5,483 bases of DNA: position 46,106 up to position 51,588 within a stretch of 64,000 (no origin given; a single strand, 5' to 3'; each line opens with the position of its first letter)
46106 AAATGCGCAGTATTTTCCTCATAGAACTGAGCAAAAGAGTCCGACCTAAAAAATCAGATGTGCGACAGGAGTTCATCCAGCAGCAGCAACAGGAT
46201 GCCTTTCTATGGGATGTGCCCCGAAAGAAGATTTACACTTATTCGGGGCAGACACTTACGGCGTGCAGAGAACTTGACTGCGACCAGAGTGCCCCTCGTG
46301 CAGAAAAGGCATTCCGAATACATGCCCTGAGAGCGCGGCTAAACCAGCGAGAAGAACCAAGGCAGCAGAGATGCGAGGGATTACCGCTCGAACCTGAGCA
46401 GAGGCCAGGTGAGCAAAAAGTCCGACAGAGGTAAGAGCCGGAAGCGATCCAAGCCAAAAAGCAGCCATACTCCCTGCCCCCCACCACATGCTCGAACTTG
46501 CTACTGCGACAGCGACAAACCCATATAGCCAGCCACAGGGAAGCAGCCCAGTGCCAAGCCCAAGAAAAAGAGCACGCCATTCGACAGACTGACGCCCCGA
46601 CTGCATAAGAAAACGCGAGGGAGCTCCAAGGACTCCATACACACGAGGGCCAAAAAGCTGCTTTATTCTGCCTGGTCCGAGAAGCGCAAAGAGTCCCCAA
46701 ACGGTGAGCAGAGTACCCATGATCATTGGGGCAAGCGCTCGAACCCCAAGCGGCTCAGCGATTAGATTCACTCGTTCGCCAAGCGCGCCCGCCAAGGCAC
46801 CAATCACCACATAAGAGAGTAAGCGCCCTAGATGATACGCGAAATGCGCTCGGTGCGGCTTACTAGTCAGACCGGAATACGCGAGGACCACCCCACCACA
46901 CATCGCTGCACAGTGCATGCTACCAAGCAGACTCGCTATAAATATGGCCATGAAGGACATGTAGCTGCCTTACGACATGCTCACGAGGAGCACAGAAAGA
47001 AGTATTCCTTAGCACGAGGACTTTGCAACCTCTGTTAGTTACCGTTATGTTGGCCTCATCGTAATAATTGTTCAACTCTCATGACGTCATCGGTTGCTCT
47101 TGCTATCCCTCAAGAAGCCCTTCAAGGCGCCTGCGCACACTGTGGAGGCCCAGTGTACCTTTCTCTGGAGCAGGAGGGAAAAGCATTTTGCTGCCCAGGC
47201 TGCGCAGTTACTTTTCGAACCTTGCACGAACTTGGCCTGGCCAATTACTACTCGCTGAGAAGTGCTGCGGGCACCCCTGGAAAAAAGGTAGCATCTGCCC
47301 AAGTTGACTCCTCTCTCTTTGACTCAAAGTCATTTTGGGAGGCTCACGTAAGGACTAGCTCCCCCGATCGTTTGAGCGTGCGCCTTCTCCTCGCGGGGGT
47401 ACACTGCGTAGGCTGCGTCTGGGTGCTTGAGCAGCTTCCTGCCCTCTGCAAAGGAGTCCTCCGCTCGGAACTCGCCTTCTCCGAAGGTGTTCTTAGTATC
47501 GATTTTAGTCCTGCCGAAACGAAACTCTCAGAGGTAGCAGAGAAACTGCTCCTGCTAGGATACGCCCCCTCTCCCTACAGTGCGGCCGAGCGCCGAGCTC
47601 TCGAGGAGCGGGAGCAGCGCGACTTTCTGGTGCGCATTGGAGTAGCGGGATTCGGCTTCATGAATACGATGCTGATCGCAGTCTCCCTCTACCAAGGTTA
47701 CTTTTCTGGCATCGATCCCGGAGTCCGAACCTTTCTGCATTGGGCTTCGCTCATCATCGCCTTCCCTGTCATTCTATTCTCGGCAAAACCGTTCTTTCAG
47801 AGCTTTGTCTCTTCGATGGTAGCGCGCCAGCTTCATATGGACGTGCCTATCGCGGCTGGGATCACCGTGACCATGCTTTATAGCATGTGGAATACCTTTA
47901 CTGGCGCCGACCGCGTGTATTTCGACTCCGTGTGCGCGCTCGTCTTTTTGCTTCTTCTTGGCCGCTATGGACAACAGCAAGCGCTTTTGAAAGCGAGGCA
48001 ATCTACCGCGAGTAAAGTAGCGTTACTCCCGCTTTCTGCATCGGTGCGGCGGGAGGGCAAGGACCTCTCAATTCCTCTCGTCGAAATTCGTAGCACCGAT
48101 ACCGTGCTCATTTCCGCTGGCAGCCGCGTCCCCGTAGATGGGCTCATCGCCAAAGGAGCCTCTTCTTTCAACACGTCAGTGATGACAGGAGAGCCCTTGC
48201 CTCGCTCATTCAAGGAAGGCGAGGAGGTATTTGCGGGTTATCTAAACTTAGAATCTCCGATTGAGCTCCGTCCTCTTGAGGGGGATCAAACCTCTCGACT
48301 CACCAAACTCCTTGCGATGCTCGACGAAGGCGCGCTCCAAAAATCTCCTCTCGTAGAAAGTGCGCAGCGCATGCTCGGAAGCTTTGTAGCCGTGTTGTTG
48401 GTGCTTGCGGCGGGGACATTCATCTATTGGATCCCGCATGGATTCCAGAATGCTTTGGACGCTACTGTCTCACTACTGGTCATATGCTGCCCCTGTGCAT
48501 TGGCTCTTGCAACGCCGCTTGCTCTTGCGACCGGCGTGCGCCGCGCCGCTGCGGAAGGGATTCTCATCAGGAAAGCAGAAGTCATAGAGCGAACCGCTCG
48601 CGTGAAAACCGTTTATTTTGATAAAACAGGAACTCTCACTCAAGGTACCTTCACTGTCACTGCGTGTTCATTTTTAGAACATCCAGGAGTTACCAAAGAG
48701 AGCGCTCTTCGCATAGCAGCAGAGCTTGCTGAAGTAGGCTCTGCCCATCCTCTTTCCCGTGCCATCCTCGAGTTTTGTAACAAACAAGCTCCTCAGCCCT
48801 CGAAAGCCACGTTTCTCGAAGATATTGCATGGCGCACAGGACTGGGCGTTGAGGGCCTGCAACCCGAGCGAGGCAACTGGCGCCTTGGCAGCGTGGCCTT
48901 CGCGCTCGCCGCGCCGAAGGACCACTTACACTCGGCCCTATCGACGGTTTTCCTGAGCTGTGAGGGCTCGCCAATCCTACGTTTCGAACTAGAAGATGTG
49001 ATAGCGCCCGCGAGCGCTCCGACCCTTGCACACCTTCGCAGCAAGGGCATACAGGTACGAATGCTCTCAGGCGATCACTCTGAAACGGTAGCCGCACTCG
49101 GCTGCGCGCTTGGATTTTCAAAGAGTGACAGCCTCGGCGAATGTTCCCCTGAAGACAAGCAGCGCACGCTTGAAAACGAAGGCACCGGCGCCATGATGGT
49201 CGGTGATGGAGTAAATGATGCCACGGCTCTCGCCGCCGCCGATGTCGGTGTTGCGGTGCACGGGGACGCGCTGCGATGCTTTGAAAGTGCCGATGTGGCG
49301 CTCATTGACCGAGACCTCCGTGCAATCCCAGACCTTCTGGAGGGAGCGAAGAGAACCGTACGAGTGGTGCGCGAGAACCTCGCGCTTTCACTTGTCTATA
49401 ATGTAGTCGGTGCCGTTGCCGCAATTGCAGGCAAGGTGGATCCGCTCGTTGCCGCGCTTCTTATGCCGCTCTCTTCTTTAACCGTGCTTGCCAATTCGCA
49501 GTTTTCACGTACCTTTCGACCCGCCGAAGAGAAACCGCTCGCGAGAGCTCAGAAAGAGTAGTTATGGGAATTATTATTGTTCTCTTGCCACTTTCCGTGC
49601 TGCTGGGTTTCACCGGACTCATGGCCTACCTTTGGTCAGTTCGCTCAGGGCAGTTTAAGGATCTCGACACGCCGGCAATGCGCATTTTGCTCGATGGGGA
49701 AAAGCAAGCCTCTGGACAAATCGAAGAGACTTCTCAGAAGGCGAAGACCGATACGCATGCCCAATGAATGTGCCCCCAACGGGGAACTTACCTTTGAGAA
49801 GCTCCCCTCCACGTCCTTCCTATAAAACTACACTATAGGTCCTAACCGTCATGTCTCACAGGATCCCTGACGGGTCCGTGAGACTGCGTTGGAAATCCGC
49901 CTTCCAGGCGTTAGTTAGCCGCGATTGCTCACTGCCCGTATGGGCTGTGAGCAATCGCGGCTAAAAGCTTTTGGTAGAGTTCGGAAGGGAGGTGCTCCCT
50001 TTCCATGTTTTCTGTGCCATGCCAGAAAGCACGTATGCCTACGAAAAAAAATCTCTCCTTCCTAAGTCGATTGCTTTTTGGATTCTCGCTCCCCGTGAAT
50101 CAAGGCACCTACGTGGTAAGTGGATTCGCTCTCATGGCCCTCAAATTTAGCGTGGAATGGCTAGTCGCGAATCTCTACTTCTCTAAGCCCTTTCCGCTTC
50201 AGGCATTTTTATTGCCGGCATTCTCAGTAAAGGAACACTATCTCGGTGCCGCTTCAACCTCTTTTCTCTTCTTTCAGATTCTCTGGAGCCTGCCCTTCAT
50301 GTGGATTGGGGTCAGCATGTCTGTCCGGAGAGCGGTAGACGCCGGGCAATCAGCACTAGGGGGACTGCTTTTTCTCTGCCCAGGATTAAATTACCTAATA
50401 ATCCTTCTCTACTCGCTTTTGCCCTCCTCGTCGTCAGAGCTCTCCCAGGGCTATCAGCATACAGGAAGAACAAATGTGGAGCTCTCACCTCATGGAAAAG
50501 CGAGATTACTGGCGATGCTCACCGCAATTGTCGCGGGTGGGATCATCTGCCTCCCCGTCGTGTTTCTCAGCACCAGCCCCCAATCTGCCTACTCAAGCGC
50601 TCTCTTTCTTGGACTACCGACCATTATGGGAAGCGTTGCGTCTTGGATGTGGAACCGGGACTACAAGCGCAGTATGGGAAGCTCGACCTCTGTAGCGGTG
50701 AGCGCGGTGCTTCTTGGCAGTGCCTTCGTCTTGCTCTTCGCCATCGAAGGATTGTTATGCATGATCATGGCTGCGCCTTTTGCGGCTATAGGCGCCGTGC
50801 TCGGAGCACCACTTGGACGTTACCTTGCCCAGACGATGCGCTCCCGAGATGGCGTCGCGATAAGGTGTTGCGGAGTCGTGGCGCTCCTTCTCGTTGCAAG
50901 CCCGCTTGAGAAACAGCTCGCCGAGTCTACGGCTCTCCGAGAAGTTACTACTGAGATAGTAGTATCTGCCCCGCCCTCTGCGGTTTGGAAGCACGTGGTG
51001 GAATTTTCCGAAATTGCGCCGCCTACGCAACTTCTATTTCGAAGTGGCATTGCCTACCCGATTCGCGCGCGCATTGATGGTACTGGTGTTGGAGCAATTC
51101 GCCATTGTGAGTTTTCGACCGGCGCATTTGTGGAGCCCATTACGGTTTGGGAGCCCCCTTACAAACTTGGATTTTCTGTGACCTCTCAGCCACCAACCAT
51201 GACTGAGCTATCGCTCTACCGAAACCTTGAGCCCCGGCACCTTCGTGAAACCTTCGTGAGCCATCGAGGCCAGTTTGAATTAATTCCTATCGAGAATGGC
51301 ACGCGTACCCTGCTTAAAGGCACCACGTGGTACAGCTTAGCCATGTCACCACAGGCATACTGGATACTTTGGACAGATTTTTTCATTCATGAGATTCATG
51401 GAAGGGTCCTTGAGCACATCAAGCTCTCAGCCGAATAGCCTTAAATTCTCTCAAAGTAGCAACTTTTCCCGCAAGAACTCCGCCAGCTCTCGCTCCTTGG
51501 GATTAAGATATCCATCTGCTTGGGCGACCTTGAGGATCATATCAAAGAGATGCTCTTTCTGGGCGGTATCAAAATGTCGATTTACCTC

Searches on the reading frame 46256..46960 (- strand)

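Call 5: search_protein_families(library=pfam, proteins=[window:46256-46960:-], max_evalue=0.01)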
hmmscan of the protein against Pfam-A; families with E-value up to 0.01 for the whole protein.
window:46256-46960:- (234 aa): 1 family
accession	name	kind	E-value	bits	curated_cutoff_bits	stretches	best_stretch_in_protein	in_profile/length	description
PF13386.12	DsbD_2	-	1.3e-43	149.7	24.9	1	5-207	1-198/199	Cytochrome C biogenesis protein transmembrane region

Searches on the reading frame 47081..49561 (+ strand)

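Call 5: search_protein_families(library=pfam, proteins=[window:47081-49561:+], max_evalue=0.01)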
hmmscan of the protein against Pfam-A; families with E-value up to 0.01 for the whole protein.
window:47081-49561:+ (826 aa): 4 families
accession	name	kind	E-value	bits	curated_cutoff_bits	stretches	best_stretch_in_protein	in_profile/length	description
PF00122.25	E1-E2_ATPase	-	1.5e-39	135.8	28.1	1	315-491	2-180/181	E1-E2 ATPase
PF00702.32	Hydrolase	-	1e-21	78.6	26.4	1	508-721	1-191/191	haloacid dehalogenase-like hydrolase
PF12156.14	ATPase-cat_bd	-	2e-12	48.1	27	1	17-93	1-85/86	Putative metal-binding domain of cation transport ATPase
PF00403.32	HMA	-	0.0011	19.7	24.8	1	104-161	4-61/62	Heavy-metal-associated domain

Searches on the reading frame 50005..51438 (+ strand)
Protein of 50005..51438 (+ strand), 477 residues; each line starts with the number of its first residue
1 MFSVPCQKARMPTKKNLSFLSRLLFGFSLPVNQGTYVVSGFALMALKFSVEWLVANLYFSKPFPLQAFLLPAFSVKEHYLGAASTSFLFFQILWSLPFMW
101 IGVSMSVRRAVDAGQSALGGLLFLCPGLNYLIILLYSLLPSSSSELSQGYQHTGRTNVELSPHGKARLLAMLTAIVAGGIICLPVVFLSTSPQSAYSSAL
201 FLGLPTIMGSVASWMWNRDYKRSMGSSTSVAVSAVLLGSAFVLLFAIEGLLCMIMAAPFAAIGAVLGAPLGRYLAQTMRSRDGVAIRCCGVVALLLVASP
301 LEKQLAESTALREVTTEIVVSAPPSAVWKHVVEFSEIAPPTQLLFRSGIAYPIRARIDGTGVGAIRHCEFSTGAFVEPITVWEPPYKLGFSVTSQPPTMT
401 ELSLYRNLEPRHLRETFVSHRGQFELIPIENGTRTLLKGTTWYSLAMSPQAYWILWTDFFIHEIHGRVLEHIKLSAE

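Call 48: search_protein_families(library=pfam, proteins=[window:50005-51438:+], max_evalue=0.001)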
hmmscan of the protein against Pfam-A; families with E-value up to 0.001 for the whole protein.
window:50005-51438:+ (477 aa): 2 families
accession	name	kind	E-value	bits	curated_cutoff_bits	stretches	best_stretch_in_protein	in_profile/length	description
PF05656.20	DUF805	-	3.4e-05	24.7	25.7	1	76-143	36-104/111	Protein of unknown function (DUF805)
PF10604.15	Polyketide_cyc2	-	0.00019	22.2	27.4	1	313-430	3-114/142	Polyketide cyclase / dehydrase and lipid transport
